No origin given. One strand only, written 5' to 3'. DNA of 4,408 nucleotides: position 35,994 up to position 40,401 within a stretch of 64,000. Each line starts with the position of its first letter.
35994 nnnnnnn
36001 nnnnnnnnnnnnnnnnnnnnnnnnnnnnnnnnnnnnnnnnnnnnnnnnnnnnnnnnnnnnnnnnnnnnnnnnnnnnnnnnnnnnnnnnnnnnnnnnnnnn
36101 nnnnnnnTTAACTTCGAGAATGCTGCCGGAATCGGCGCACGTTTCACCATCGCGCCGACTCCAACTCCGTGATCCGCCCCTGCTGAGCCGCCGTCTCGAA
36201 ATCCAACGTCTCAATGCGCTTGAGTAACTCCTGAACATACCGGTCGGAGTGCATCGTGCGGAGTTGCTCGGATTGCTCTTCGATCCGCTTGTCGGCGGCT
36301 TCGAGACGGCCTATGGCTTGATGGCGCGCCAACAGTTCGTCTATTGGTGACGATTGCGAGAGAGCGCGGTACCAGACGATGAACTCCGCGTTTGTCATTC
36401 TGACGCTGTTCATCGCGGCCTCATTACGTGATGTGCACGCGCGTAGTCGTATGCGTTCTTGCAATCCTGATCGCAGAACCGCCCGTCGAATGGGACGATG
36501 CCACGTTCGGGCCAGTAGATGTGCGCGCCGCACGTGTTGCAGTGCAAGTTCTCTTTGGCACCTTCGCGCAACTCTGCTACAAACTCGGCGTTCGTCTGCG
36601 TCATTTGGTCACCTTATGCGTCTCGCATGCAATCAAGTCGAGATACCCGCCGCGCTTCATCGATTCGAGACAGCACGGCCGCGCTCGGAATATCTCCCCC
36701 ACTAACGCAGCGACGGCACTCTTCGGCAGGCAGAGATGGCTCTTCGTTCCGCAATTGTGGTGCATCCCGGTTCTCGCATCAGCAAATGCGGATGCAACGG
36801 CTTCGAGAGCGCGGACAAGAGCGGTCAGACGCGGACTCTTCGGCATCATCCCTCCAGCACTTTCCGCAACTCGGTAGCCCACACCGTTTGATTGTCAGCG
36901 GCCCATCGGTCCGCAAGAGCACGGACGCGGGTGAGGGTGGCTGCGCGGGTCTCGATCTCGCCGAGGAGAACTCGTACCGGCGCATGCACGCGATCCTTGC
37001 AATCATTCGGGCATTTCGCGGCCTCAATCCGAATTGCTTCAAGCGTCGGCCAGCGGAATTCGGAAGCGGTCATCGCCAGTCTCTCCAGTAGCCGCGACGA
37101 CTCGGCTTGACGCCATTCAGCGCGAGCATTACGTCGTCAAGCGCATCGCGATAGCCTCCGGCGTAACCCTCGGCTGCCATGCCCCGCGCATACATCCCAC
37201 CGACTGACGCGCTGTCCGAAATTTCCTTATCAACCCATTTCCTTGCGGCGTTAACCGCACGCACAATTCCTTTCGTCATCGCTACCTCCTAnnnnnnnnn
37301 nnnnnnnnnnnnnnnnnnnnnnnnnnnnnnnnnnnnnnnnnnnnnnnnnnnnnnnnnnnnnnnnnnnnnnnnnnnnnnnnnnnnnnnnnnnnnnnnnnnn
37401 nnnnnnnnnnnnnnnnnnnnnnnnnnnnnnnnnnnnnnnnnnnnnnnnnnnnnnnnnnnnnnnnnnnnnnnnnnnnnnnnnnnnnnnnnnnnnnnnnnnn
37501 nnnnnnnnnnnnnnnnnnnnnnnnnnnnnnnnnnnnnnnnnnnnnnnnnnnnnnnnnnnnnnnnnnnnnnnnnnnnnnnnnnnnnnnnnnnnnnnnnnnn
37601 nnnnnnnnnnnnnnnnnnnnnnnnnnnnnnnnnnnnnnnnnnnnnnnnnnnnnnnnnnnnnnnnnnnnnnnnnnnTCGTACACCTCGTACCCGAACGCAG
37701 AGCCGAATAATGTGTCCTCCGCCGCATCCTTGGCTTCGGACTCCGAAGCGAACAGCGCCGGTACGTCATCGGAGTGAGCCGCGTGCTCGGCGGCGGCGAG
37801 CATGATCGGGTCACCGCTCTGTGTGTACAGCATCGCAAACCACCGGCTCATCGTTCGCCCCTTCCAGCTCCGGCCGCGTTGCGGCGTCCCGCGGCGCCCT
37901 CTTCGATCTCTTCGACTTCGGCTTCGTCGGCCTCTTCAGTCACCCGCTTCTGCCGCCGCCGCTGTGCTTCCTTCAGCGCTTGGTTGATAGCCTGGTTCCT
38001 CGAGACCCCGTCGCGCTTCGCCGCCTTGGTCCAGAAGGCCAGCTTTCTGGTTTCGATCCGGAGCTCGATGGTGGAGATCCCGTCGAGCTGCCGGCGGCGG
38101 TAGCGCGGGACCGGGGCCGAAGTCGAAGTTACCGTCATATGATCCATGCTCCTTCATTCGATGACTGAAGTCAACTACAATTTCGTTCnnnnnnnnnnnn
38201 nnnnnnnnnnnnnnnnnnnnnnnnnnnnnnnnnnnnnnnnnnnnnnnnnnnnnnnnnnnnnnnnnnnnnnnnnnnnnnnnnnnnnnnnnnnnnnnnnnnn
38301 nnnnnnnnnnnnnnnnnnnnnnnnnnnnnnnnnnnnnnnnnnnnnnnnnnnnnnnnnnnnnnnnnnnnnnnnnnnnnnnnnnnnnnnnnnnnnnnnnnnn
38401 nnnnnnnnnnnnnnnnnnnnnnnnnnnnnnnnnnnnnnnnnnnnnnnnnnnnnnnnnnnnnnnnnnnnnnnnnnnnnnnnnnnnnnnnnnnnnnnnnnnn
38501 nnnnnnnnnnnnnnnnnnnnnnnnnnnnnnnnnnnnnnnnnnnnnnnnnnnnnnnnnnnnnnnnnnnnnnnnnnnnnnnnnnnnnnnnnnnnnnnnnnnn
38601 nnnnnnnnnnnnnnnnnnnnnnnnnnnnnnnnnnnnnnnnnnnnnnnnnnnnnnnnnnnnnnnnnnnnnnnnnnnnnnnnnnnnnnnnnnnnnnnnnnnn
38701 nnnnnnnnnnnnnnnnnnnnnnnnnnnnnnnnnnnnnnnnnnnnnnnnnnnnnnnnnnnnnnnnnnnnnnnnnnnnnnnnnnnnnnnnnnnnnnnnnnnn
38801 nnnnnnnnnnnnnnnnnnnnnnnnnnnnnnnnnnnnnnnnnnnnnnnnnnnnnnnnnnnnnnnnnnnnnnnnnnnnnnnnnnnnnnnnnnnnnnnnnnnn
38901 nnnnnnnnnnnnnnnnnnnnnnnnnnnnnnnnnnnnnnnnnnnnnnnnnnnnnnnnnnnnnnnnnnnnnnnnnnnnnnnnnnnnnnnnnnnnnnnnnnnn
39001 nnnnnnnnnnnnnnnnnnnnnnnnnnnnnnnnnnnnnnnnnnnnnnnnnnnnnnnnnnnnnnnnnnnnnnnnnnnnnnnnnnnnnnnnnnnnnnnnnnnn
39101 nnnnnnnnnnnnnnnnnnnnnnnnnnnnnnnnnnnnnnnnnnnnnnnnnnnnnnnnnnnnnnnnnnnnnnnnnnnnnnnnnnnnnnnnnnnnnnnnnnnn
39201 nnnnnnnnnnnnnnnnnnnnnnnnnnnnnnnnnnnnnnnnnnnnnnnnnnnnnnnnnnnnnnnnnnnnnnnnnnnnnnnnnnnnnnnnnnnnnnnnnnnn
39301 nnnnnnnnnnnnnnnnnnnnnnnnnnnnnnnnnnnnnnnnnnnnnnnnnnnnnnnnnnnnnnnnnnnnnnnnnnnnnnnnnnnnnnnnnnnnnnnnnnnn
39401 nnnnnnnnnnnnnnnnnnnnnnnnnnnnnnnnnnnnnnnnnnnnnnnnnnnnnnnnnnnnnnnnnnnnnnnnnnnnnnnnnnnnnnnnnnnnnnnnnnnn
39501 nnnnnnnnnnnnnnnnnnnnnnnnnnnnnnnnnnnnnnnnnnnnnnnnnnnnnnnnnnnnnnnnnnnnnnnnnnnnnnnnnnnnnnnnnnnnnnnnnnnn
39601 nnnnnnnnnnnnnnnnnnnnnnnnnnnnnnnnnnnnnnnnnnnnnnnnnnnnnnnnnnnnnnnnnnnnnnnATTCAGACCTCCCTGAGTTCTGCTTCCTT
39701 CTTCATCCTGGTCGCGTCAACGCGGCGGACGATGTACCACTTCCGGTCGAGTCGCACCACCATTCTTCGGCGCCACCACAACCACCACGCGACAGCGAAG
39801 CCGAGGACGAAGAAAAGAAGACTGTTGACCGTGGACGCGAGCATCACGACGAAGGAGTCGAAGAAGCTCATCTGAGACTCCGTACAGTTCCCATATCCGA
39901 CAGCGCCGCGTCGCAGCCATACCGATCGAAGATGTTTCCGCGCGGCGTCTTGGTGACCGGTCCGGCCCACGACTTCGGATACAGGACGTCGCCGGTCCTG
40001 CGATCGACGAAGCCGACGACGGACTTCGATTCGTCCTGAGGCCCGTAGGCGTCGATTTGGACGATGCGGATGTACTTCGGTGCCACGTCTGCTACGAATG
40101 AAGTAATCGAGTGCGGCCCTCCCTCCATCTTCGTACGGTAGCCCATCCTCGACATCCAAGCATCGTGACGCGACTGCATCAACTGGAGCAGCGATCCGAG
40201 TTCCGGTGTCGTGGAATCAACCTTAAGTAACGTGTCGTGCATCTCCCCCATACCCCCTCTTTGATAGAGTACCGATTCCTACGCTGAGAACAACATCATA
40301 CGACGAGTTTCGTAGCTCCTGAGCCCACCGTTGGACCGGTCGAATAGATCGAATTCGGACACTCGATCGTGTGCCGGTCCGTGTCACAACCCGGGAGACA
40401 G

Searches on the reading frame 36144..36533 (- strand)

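Call 94: search_protein_families(library=pfam, proteins=[window:36144-36533:-], max_evalue=0.1)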
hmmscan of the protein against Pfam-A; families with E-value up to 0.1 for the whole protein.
window:36144-36533:- (129 aa): 1 family
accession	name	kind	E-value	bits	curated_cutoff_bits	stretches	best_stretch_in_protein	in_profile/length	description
PF07439.16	DUF1515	-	0.042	14.3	22.2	1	77-125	20-67/113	Protein of unknown function (DUF1515)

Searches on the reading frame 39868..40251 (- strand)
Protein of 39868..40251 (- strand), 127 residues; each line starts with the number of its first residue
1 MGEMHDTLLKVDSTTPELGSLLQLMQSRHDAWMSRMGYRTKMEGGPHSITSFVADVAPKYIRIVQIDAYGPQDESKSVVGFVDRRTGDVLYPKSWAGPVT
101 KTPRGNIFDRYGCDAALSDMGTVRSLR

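Call 94: search_protein_families(library=pfam, proteins=[window:39868-40251:-], max_evalue=0.1)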
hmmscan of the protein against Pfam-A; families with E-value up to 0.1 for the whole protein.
window:39868-40251:- (127 aa): 1 family
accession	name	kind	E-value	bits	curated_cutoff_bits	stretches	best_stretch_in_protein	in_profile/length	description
PF24835.1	DUF7717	-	1.1e-05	26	27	1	43-99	42-88/117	Family of unknown function (DUF7717)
